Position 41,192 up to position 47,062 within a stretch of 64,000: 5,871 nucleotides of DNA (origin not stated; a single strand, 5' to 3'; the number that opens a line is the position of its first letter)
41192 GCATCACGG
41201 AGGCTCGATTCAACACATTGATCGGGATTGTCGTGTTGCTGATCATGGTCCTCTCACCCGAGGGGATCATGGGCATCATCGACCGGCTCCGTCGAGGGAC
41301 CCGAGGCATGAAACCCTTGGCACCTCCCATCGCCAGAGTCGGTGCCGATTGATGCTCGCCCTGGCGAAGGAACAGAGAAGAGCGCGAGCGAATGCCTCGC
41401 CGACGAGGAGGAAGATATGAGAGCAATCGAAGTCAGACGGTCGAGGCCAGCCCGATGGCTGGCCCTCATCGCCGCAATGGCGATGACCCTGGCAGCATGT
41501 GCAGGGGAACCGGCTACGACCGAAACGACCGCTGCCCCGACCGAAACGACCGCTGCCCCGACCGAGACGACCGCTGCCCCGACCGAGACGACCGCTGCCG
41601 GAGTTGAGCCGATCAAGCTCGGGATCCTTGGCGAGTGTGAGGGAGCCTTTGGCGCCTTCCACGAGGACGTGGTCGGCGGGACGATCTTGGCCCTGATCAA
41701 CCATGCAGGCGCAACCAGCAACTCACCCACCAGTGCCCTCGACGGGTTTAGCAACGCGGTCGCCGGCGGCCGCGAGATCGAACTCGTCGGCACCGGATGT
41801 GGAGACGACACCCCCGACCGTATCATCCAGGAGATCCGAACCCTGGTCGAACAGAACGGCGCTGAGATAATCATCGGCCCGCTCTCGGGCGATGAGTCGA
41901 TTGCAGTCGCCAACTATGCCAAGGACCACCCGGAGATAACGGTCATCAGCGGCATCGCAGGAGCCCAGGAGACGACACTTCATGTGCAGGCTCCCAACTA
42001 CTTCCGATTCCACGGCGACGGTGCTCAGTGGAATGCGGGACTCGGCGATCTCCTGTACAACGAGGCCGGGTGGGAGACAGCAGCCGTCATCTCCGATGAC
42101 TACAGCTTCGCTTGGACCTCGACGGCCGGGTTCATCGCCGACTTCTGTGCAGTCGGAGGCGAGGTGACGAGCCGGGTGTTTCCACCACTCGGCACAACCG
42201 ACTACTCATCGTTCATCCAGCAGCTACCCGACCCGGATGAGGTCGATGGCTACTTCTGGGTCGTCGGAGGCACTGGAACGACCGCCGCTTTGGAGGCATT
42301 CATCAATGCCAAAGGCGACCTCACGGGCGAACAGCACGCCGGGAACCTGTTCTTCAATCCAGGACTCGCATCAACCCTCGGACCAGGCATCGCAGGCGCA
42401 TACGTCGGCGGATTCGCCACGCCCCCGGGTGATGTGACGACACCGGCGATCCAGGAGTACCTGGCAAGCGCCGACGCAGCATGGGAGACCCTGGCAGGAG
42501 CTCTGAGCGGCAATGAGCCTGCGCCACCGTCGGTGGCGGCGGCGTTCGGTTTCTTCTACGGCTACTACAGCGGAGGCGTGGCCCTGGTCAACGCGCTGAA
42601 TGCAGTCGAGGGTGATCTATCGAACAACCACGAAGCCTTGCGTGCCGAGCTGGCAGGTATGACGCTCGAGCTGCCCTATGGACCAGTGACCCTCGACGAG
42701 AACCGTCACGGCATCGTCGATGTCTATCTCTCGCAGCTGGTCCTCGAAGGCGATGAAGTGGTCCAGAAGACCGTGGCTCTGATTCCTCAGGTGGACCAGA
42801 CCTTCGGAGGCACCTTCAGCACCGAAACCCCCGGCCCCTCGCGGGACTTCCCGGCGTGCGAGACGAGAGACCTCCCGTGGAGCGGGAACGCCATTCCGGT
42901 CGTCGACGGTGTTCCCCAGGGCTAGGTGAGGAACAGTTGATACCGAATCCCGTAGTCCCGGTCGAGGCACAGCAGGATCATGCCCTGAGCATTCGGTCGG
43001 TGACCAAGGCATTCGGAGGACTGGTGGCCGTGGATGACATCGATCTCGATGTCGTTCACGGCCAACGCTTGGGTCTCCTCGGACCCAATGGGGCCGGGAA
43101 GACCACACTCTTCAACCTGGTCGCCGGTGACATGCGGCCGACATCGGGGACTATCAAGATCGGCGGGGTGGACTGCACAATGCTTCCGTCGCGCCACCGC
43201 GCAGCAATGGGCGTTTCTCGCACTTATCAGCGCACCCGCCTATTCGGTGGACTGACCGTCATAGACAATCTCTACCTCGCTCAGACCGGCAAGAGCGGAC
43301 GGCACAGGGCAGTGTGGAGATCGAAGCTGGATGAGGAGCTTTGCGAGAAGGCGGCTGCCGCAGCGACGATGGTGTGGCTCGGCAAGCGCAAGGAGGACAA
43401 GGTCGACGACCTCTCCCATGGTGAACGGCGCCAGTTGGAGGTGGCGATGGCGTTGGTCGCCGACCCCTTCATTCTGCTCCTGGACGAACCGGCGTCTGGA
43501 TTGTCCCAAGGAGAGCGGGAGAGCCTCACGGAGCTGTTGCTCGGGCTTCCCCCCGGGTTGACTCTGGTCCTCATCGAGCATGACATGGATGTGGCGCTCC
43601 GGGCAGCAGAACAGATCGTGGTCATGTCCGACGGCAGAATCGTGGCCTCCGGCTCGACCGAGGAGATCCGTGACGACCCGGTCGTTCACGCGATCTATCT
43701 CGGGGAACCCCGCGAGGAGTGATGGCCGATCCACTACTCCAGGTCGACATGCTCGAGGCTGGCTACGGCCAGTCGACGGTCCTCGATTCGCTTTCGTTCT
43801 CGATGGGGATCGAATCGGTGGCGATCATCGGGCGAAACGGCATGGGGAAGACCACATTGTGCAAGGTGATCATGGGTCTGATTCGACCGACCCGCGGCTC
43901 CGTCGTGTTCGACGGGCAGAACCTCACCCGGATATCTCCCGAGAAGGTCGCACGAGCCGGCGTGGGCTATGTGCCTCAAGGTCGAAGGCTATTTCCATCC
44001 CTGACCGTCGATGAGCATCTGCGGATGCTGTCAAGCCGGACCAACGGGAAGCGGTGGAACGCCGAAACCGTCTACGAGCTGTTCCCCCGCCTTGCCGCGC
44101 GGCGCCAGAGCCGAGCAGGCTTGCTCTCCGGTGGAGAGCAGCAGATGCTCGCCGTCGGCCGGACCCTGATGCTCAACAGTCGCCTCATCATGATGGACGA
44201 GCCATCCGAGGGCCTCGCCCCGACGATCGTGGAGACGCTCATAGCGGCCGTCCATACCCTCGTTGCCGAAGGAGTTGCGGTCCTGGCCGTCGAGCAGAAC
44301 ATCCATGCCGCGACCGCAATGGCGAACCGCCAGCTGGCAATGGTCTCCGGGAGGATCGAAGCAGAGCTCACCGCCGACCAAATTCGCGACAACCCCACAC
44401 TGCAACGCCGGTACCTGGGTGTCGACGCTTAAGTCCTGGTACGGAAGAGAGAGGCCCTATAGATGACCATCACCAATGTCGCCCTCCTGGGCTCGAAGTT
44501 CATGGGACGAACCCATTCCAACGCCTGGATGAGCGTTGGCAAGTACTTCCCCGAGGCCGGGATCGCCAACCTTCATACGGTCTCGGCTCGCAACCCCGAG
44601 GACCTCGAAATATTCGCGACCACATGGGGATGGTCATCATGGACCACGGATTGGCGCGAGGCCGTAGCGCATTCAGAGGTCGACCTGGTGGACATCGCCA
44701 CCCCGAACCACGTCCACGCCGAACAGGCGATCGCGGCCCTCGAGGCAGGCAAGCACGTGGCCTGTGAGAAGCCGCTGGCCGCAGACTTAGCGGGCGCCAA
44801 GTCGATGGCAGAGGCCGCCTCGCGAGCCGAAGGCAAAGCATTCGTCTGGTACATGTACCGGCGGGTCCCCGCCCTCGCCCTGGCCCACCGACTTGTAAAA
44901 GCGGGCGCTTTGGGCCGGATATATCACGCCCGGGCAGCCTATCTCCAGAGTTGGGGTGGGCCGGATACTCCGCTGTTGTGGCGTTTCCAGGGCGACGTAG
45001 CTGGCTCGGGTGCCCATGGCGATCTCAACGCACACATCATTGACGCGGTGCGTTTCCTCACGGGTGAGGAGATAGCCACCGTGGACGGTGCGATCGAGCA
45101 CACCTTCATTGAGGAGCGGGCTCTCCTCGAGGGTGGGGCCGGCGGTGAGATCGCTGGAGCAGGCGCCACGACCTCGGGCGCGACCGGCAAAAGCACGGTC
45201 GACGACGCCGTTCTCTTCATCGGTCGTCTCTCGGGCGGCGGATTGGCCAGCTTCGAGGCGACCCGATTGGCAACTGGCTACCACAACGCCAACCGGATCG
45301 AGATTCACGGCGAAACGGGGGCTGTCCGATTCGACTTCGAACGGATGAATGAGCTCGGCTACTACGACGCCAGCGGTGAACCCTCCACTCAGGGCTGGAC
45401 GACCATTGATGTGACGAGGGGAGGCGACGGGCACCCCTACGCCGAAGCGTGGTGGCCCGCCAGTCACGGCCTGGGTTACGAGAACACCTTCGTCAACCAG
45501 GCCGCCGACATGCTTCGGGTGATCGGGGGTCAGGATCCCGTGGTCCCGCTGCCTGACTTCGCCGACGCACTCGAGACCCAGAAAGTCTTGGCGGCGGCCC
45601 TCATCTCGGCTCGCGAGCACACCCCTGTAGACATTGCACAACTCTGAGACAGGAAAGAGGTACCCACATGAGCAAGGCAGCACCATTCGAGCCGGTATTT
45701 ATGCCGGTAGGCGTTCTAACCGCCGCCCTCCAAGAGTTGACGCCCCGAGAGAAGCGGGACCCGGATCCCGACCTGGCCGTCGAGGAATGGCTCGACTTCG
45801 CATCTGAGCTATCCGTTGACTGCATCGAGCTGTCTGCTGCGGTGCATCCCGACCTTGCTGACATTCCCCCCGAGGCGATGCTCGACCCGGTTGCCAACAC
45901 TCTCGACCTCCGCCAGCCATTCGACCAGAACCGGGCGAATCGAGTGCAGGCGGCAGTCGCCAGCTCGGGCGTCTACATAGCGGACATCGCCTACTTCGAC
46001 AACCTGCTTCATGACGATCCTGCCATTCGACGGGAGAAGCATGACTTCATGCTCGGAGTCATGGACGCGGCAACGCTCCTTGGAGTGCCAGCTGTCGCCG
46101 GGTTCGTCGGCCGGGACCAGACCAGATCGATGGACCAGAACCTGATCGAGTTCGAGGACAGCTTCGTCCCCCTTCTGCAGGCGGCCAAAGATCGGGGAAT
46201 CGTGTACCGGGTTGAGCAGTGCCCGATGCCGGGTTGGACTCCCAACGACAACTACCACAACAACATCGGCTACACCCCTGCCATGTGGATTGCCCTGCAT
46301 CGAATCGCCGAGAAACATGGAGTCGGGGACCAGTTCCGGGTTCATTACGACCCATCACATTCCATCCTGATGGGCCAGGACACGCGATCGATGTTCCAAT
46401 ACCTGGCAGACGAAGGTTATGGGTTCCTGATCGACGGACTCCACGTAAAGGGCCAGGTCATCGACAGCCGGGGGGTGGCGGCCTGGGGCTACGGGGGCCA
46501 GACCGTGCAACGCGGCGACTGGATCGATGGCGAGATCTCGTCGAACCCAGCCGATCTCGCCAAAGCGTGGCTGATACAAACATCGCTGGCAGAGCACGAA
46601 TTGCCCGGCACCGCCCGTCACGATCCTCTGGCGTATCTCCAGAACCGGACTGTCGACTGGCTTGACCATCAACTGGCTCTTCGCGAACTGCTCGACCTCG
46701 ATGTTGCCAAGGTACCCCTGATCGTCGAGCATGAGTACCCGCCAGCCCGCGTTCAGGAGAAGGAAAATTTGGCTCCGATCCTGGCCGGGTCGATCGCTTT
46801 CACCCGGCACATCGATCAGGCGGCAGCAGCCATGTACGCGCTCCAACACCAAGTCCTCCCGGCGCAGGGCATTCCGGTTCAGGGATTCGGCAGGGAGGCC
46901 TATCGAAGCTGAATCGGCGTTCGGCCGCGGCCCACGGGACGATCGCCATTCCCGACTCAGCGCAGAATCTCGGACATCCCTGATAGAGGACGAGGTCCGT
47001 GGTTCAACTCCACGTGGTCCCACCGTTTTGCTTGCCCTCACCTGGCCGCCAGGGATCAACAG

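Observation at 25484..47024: A 21.4-kb segment bracketed by tRNA-Ile(GAT) and a 48-nt imperfect direct repeat of its 3' half: signature of a tRNA-integrated island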

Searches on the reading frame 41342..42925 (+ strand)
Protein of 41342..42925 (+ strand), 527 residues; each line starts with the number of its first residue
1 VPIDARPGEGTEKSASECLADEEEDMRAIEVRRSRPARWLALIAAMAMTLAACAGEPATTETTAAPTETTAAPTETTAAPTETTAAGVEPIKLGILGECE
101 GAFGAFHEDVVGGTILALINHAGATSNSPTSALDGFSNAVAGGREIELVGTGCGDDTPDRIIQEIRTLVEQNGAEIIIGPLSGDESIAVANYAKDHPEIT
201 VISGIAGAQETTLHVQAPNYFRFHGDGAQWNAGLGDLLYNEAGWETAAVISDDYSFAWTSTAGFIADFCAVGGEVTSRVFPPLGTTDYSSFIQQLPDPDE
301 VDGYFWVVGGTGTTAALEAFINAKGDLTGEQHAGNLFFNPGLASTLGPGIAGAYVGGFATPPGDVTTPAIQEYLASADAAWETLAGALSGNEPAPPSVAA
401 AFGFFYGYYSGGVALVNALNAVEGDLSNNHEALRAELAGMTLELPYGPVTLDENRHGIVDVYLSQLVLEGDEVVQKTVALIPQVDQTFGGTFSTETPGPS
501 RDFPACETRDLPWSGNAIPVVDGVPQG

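Call 8: search_protein_families(library=pfam, proteins=[window:41342-42925:+])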
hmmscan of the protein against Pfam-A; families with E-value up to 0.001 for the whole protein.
window:41342-42925:+ (527 aa): 2 families
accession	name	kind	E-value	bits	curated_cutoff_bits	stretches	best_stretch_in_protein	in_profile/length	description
PF13458.12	Peripla_BP_6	-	3e-34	119.7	31.7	1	90-466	1-338/343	Periplasmic binding protein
PF01094.35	ANF_receptor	-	0.0004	20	25.4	0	127-295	34-169/353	Receptor family ligand binding region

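Call 96: search_protein_families(library=ncbifam, proteins=[window:41342-42925:+], max_evalue=0.00001)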
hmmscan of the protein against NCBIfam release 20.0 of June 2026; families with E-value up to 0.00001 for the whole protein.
window:41342-42925:+ (527 aa): 0 families

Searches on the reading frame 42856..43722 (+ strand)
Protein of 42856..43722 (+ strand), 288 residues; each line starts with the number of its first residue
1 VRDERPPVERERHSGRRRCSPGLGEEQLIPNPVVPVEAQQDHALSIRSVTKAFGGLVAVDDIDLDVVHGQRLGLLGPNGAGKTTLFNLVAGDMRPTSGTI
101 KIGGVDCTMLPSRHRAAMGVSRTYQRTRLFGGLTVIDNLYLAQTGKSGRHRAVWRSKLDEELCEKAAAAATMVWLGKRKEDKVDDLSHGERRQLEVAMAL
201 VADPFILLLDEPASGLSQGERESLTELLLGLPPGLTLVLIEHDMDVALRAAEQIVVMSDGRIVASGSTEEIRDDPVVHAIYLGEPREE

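Call 8: search_protein_families(library=pfam, proteins=[window:42856-43722:+])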
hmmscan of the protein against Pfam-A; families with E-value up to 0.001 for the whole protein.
window:42856-43722:+ (288 aa): 3 families
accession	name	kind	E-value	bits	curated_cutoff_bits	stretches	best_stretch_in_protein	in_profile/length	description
PF00005.33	ABC_tran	-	1.8e-28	100.3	25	1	60-213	2-136/137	ABC transporter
PF13304.12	AAA_21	-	9.2e-06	26.4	27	0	73-88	3-18/304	AAA domain, putative AbiEii toxin, Type IV TA system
PF12399.14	BCA_ABC_TP_C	-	1e-05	25.4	25.5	1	261-284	1-24/27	Branched-chain amino acid ATP-binding cassette transporter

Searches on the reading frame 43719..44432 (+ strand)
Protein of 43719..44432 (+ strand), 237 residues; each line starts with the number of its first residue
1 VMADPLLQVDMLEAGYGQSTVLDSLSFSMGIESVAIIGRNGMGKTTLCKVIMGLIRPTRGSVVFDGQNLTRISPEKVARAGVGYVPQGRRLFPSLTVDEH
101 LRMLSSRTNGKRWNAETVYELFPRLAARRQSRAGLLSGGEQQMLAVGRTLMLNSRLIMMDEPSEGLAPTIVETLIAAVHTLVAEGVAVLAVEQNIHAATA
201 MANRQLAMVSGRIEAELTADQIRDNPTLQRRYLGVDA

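Call 8: search_protein_families(library=pfam, proteins=[window:43719-44432:+])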
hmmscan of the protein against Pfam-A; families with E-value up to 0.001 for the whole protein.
window:43719-44432:+ (237 aa): 2 families
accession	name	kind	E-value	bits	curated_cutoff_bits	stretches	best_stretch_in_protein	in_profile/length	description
PF00005.33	ABC_tran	-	1.5e-28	100.6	25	1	32-163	12-136/137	ABC transporter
PF13304.12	AAA_21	-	5.2e-05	23.9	27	0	34-98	2-79/304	AAA domain, putative AbiEii toxin, Type IV TA system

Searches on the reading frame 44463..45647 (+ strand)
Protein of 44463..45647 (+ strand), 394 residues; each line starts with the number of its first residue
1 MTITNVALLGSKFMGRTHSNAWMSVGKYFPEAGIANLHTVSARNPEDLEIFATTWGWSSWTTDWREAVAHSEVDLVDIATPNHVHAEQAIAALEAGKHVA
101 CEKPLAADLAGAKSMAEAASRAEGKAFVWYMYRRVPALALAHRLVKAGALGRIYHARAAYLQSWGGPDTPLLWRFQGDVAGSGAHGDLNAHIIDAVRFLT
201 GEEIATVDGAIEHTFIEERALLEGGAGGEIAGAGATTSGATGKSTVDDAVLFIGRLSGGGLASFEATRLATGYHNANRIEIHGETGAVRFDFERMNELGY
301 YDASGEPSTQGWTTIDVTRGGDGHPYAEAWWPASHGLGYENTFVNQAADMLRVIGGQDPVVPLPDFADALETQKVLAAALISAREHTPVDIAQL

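Call 8: search_protein_families(library=pfam, proteins=[window:44463-45647:+])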
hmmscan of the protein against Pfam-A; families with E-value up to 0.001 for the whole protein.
window:44463-45647:+ (394 aa): 4 families
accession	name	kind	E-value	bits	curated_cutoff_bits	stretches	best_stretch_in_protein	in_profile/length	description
PF22725.1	GFO_IDH_MocA_C3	-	1e-22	80.9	27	1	141-288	4-123/124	GFO/IDH/MocA C-terminal domain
PF01408.29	GFO_IDH_MocA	-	1.4e-22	81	24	1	5-128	2-118/120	Oxidoreductase family, NAD-binding Rossmann fold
PF02894.22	GFO_IDH_MocA_C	-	5.1e-11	43.2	22.9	1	144-391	3-218/218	Oxidoreductase family, C-terminal alpha/beta domain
PF22685.1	Gal80p_C-like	-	0.00018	22.2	29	1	136-289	1-149/152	Gal80p, C-terminal domain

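Call 96: search_protein_families(library=ncbifam, proteins=[window:44463-45647:+], max_evalue=0.00001)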
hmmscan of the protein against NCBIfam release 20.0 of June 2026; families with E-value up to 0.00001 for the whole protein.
window:44463-45647:+ (394 aa): 8 families
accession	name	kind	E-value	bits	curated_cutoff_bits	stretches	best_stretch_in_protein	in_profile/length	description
NF052479.1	LevoglcsnDh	equivalog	5e-93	311.8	650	1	2-390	2-385/386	levoglucosan dehydrogenase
TIGR04380.1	myo_inos_iolG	equivalog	4.4e-28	98.1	355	1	4-207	2-192/330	inositol 2-dehydrogenase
NF041392.1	XylDh_Gfo6_Halo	equivalog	6.2e-19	68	350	1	63-211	73-223/350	D-xylose 1-dehydrogenase Gfo6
NF040723.1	UDP-GlcNAcDh_Arch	equivalog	1.4e-17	64.2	450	1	5-211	2-188/302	UDP-N-acetylglucosamine 3-dehydrogenase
NF008607.0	PRK11579.1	subfamily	3.1e-14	52.7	330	1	53-203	45-192/346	oxidoreductase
NF007574.0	PRK10206.1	equivalog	2.9e-09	36.4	352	1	52-156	45-149/345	oxidoreductase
NF058561.1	BT_2158_fam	equivalog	2.9e-09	36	750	1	62-122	84-146/487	glycoside 3-dehydrogenase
NF052679.1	InsChiInosDhIolG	equivalog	5.9e-08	32.1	540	1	65-129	59-122/343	bifunctional inositol 2-dehydrogenase/D-chiro-inositol 1-dehydrogenase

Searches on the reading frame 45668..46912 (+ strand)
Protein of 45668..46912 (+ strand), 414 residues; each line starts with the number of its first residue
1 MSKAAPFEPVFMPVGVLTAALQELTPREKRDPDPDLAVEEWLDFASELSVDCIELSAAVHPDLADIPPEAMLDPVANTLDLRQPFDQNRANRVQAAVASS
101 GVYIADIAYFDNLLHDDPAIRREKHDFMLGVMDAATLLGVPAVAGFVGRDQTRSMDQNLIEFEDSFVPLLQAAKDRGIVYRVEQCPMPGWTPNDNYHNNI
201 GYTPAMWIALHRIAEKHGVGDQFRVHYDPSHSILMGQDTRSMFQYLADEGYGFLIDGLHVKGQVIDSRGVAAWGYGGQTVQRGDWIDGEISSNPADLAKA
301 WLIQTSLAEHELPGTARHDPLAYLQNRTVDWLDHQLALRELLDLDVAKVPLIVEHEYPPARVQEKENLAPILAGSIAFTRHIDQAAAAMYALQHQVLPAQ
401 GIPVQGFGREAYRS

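Call 8: search_protein_families(library=pfam, proteins=[window:45668-46912:+])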
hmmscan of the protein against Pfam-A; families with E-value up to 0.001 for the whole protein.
window:45668-46912:+ (414 aa): 1 family
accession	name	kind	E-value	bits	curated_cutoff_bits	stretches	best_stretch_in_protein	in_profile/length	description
PF01261.30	AP_endonuc_2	-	1.8e-13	51.2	31.1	1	74-262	15-187/249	Xylose isomerase-like TIM barrel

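Call 44: find_encoding_contigs(protein=window:45668-46912:+, flank=10000, max_places=6)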
Protein window:45668-46912:+ (414 aa): no gene with exactly this product is on record in the collection.
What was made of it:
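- Tried and rejected: Exact-protein look-up of the last cargo gene: not on record (call 44), so the window's own genome is not in that collection.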

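Call 45: find_related_loci(query=window:45668-46909:+, collection=genome_contigs, flank=10000)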
Query window:45668-46909:+ (414 aa) in genome_contigs; peptide patterns used: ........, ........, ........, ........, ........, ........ (x = any residue, [..] = any of these).
116 stretches matched a pattern; 53 encode a relative of the query (tblastn E <= 1e-3); 53 distinct loci.
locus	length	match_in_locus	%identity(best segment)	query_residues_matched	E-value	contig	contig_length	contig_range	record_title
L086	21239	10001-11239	89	2-414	0e+0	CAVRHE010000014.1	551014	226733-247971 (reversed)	MAG: uncultured Acidobacteriota bacterium isolate MFD05567.bin.2.267 genome assembly, contig: contig_96347, whole genome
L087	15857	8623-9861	89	2-414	0e+0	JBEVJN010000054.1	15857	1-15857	MAG: Acidimicrobiia bacterium isolate T4R1BO.metabat2.227 T4R1BO.metabat2.227_k133_5987570, whole genome shotgun sequenc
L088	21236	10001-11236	88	1-412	0e+0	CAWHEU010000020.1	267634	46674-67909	MAG: uncultured Acidobacteriota bacterium isolate MFD00962.bin.2.52 genome assembly, contig: contig_37464, whole genome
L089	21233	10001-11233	89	4-414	0e+0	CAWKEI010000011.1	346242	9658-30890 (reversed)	MAG: uncultured Acidobacteriota bacterium isolate MFD08497.bin.1.135 genome assembly, contig: contig_37812, whole genome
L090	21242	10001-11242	87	1-414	0e+0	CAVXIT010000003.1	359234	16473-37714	MAG: uncultured Acidimicrobiia bacterium isolate MFD09206.bin.1.94 genome assembly, contig: contig_1973, whole genome sh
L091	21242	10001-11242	87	1-414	0e+0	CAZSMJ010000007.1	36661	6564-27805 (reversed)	MAG TPA_asm: uncultured Acidimicrobiaceae bacterium isolate SRP136066_co1_281 genome assembly, contig: NODE_863_length_3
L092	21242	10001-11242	86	1-414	0e+0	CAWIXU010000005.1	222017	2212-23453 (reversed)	MAG: uncultured Acidimicrobiia bacterium isolate MFD05747.bin.2.23 genome assembly, contig: contig_41422, whole genome s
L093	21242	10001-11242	87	1-414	0e+0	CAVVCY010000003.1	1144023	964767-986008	MAG: uncultured Acidobacteriota bacterium isolate MFD02242.bin.2.132 genome assembly, contig: contig_4678, whole genome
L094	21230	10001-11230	87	5-414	0e+0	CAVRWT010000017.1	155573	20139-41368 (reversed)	MAG: uncultured Acidobacteriota bacterium isolate MFD02242.bin.2.214 genome assembly, contig: contig_5418, whole genome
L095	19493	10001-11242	80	1-414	0e+0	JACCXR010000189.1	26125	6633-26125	MAG: Euzebyaceae bacterium isolate MGR_bin183 SD2897-2912_k127_4237876, whole genome shotgun sequence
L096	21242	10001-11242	81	1-414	0e+0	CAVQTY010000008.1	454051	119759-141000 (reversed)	MAG: Ilumatobacteraceae bacterium isolate MFD06742.bin.2.180 genome assembly, contig: contig_3599, whole genome shotgun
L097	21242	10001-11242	81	1-414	0e+0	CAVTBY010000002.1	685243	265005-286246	MAG: Ilumatobacteraceae bacterium isolate MFD02360.bin.2.58 genome assembly, contig: contig_17042, whole genome shotgun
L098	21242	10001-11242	80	1-414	0e+0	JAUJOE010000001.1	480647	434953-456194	MAG: Nocardioidaceae bacterium isolate YX3bin1 opera_contig_60, whole genome shotgun sequence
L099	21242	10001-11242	80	1-414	0e+0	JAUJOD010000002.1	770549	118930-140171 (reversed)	MAG: Nocardioidaceae bacterium isolate YX2bin9 opera_contig_13, whole genome shotgun sequence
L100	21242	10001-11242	80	1-414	0e+0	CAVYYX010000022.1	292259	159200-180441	MAG: Ilumatobacteraceae bacterium isolate MFD02840.bin.1.278 genome assembly, contig: contig_95554, whole genome shotgun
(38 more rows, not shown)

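Call 70: search_protein_families(library=pfam, proteins=[L090:11272-12921:-, L090:13447-14319:+, L090:14136-14984:-, L090:16850-17644:+], max_evalue=0.001)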
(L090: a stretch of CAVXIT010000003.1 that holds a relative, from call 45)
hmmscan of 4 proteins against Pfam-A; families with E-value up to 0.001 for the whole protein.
L090:11272-12921:- (549 aa): 2 families
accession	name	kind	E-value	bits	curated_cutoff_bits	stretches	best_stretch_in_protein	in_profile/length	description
PF00920.27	ILVD_EDD_N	-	4.4e-104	348.5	27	1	14-321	1-312/316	Dihydroxy-acid/6-phosphogluconate dehydratase N-terminal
PF24877.1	ILV_EDD_C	-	8.6e-62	208.4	27.7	1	336-531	2-191/191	Dihydroxy-acid/6-phosphogluconate dehydratase C-terminal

L090:13447-14319:+ (290 aa): 1 family
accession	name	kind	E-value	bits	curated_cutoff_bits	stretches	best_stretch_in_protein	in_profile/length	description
PF01557.24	FAA_hydrolase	-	5.5e-65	219.5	23.9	1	78-282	3-213/214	Fumarylacetoacetate (FAA) hydrolase C-terminal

L090:14136-14984:- (282 aa): 0 families

L090:16850-17644:+ (264 aa): 1 family
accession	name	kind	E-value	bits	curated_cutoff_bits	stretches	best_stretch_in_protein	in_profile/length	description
PF13738.12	Pyr_redox_3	-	4.8e-05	23.2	30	1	56-103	259-305/305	Pyridine nucleotide-disulphide oxidoreductase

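Call 96: search_protein_families(library=ncbifam, proteins=[window:45668-46912:+], max_evalue=0.00001)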
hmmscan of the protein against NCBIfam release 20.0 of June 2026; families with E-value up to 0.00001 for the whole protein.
window:45668-46912:+ (414 aa): 0 families
